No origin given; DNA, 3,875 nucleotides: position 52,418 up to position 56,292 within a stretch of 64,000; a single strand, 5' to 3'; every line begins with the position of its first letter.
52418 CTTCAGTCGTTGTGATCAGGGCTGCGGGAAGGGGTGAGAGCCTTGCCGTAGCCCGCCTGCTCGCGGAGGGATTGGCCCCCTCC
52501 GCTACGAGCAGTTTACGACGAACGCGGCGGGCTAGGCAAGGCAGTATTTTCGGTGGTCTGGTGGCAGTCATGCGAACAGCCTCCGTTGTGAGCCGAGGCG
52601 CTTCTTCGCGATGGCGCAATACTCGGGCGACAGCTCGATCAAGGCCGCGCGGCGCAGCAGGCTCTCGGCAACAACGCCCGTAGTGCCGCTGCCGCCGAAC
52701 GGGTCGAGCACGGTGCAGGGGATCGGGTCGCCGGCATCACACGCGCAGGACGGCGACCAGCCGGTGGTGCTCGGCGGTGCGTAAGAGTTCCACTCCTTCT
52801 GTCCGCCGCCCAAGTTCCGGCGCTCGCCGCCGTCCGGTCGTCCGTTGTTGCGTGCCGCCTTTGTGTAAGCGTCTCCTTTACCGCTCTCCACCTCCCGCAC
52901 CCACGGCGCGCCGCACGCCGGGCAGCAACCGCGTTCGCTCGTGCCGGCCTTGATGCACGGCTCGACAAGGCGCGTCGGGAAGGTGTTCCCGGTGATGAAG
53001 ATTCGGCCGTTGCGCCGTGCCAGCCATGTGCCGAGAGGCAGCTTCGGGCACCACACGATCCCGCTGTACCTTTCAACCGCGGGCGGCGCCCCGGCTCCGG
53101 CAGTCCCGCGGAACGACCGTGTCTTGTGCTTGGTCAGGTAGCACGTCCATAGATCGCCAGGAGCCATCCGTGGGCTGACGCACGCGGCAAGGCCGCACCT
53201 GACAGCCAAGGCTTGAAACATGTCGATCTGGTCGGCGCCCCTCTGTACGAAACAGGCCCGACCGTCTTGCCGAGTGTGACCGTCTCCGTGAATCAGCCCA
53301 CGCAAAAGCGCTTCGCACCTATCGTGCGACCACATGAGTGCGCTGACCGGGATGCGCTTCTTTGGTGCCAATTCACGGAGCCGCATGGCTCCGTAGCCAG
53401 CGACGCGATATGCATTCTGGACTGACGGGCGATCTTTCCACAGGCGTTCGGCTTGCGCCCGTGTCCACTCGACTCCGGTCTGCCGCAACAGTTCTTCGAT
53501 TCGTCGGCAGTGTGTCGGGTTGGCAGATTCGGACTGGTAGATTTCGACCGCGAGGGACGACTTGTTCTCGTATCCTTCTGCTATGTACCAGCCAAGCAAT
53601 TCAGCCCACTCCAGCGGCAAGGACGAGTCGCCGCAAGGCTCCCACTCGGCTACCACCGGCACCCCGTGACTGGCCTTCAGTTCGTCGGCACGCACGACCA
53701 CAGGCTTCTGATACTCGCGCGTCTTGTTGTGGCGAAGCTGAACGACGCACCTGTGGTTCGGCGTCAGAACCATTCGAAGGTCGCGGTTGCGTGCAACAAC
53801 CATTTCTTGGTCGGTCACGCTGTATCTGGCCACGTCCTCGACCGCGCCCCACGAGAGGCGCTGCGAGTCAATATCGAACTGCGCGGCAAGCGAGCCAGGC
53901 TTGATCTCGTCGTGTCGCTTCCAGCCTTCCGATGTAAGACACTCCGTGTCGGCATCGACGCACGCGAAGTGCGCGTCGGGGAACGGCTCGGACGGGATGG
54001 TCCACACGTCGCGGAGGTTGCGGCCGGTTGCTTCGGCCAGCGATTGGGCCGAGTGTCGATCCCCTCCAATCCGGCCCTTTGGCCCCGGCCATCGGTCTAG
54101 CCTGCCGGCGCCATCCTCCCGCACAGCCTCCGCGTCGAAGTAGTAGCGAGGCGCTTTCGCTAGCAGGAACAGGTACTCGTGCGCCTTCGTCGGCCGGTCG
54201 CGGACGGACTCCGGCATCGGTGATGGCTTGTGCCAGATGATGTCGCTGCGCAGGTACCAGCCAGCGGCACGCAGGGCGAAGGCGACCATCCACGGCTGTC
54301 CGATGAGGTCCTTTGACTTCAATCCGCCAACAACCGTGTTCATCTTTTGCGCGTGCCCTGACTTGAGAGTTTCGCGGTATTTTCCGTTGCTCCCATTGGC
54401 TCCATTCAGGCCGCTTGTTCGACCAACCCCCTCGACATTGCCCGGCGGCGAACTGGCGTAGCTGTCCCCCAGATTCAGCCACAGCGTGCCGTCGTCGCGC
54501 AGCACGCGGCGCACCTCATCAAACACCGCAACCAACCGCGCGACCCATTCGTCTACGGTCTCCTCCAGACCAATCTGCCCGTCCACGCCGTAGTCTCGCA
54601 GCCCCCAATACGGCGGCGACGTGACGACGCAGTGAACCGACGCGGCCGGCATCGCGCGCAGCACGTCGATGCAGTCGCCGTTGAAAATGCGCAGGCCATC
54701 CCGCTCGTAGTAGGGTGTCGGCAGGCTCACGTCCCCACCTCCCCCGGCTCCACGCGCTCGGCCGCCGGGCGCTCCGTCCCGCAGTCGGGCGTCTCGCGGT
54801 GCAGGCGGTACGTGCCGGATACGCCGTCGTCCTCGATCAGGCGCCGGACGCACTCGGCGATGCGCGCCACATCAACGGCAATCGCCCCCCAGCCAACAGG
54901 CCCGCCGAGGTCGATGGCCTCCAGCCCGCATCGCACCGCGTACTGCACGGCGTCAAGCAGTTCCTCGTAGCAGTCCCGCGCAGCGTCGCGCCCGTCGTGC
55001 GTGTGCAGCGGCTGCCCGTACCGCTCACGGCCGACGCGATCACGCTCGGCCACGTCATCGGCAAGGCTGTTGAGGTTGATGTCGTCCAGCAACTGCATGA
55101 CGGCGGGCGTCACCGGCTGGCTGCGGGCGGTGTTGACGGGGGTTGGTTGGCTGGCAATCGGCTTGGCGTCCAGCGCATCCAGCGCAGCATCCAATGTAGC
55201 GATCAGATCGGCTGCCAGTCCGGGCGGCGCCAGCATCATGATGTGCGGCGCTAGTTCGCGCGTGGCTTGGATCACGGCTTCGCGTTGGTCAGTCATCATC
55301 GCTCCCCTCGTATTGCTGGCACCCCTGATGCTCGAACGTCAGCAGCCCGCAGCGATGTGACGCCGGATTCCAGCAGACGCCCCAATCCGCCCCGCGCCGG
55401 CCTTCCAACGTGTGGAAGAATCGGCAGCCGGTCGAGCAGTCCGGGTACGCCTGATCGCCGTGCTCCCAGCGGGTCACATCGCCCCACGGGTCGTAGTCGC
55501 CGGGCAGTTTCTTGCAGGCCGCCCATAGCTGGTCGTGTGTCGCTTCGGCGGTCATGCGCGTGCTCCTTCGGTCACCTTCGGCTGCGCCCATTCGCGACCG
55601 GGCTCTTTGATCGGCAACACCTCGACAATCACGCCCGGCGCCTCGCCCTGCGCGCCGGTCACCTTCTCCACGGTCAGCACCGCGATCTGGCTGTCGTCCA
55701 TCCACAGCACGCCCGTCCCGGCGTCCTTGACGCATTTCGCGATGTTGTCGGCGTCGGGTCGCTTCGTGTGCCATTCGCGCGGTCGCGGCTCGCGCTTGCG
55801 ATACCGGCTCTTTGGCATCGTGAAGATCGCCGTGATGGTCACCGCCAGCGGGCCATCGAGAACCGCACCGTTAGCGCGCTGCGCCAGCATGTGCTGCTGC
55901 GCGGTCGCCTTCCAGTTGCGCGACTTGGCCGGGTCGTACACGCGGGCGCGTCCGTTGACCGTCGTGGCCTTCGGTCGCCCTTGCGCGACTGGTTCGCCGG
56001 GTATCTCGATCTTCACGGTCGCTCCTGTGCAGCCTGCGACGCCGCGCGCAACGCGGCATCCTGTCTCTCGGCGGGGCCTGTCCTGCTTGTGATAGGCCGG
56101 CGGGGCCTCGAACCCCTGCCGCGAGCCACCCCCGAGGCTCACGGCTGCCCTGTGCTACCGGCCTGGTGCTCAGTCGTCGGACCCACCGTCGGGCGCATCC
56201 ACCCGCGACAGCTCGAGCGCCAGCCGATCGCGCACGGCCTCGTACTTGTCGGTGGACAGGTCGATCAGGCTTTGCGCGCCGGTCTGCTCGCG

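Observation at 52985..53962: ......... intein splitting a phage N4/N6 DNA methyltransferase inside its H-x-A-x-FP motif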

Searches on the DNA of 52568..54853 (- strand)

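Call 7: search_dna_similar(query=window:52568-54853:-, collection=phages, mode=near, max_rows=20)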
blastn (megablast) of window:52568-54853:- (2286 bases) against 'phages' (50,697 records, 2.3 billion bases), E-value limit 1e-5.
Records with a match: 2; places in all: 2; records where one place covers at least 80% of the query: 0.
Best place of each record, by identity: 80-90% 2.
By first word of the organism name: Burkholderia 2.
By host as written in the record: Burkholderia gladioli 2.
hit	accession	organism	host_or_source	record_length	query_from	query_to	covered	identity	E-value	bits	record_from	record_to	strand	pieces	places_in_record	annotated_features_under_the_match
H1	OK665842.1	Burkholderia phage BgManors32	Burkholderia gladioli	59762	533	720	8%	80.6%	4e-31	143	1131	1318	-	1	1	hypothetical protein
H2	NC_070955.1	Burkholderia phage BgManors32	Burkholderia gladioli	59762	533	720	8%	80.6%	4e-31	143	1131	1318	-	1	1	hypothetical protein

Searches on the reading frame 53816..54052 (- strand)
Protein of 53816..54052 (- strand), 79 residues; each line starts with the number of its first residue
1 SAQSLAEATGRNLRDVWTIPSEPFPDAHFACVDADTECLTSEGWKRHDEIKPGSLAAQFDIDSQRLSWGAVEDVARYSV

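Call 57: search_dna_similar(query=window:53816-54052:-, collection=phages, mode=protein, max_rows=25, max_evalue=0.001)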
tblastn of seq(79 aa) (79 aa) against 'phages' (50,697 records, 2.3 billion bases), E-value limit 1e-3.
Records with a match: 36; places in all: 36; records where one place covers at least 80% of the query: 0.
Best place of each record, by identity: 60-80% 12; <60% 24.
By first word of the organism name: Mycobacterium 14; Gordonia 12; Pseudomonas 8; uncultured 1; Phage 1.
By host as written in the record: Mycobacterium smegmatis mc2 155 14; Gordonia terrae 3612 11; Pseudomonas syringae pv. porri LMG 28495 8; - 1; bacteria 1; Gordonia terrae CAG3 1.
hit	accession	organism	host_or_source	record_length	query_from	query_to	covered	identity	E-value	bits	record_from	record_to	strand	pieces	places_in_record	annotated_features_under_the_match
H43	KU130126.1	Pseudomonas phage vB_PsyM_KIL1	Pseudomonas syringae pv. porri LMG 28495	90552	30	64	44%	54.3%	7e-5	44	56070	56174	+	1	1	putative DNA primase/helicase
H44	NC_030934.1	Pseudomonas phage vB_PsyM_KIL1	Pseudomonas syringae pv. porri LMG 28495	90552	30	64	44%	54.3%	7e-5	44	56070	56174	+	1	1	DNA primase/helicase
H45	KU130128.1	Pseudomonas phage vB_PsyM_KIL3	Pseudomonas syringae pv. porri LMG 28495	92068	30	64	44%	54.3%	7e-5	44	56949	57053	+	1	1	putative DNA primase/helicase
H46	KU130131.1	Pseudomonas phage vB_PsyM_KIL3b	Pseudomonas syringae pv. porri LMG 28495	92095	30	64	44%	54.3%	7e-5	44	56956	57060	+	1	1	putative DNA primase/helicase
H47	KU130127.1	Pseudomonas phage vB_PsyM_KIL2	Pseudomonas syringae pv. porri LMG 28495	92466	30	64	44%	54.3%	7e-5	44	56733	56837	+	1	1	putative DNA primase/helicase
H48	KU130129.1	Pseudomonas phage vB_PsyM_KIL4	Pseudomonas syringae pv. porri LMG 28495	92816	30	64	44%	54.3%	7e-5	44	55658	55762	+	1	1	putative DNA primase/helicase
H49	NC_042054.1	Pseudomonas phage vB_PsyM_KIL4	Pseudomonas syringae pv. porri LMG 28495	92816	30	64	44%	54.3%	7e-5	44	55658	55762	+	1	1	DNA primase/helicase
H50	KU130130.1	Pseudomonas phage vB_PsyM_KIL5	Pseudomonas syringae pv. porri LMG 28495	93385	30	64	44%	54.3%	7e-5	44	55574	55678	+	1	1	putative DNA primase/helicase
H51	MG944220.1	Mycobacterium phage Ruotula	Mycobacterium smegmatis mc2 155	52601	20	63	56%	40.9%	5e-4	42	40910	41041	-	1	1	57: DNA primase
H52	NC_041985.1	Mycobacterium phage Switzer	Mycobacterium smegmatis mc2 155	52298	20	63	56%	40.9%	5e-4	42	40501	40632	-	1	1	56: PhoH-like phosphate starvation-inducible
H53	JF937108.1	Mycobacterium phage Switzer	Mycobacterium smegmatis mc2 155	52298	20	63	56%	40.9%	5e-4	42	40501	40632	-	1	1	56: DNA primase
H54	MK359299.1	Mycobacterium phage Petp2012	Mycobacterium smegmatis mc2 155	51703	20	63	56%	40.9%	1e-3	41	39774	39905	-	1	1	56: DNA primase/polymerase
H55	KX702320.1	Mycobacterium phage Bigfoot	Mycobacterium smegmatis mc2 155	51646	20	63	56%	40.9%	1e-3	41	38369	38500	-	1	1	DNA primase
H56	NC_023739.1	Mycobacterium phage BillKnuckles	Mycobacterium smegmatis mc2 155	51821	20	63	56%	40.9%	1e-3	41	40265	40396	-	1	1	54: DNA primase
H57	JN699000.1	Mycobacterium phage BillKnuckles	Mycobacterium smegmatis mc2 155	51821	20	63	56%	40.9%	1e-3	41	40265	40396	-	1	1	54: DNA primase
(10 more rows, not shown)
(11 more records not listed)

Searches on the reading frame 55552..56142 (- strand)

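Call 27: search_protein_families(library=phrogs, proteins=[window:55552-56142:-], max_evalue=0.00001)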
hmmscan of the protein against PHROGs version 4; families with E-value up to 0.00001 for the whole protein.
window:55552-56142:- (196 aa): 4 families
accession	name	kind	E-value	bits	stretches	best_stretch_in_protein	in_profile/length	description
phrog_140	-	DNA, RNA and nucleotide metabolism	3.5e-40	139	1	41-184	37-174/219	RusA-like Holliday junction resolvase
phrog_3055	-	DNA, RNA and nucleotide metabolism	1.2e-11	45.4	1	56-175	95-208/233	RusA-like Holliday junction resolvase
phrog_34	-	DNA, RNA and nucleotide metabolism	2.1e-11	45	1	61-192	86-208/259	RusA-like Holliday junction resolvase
phrog_24390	-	unknown function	1.3e-06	29.7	1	122-161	5-44/62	-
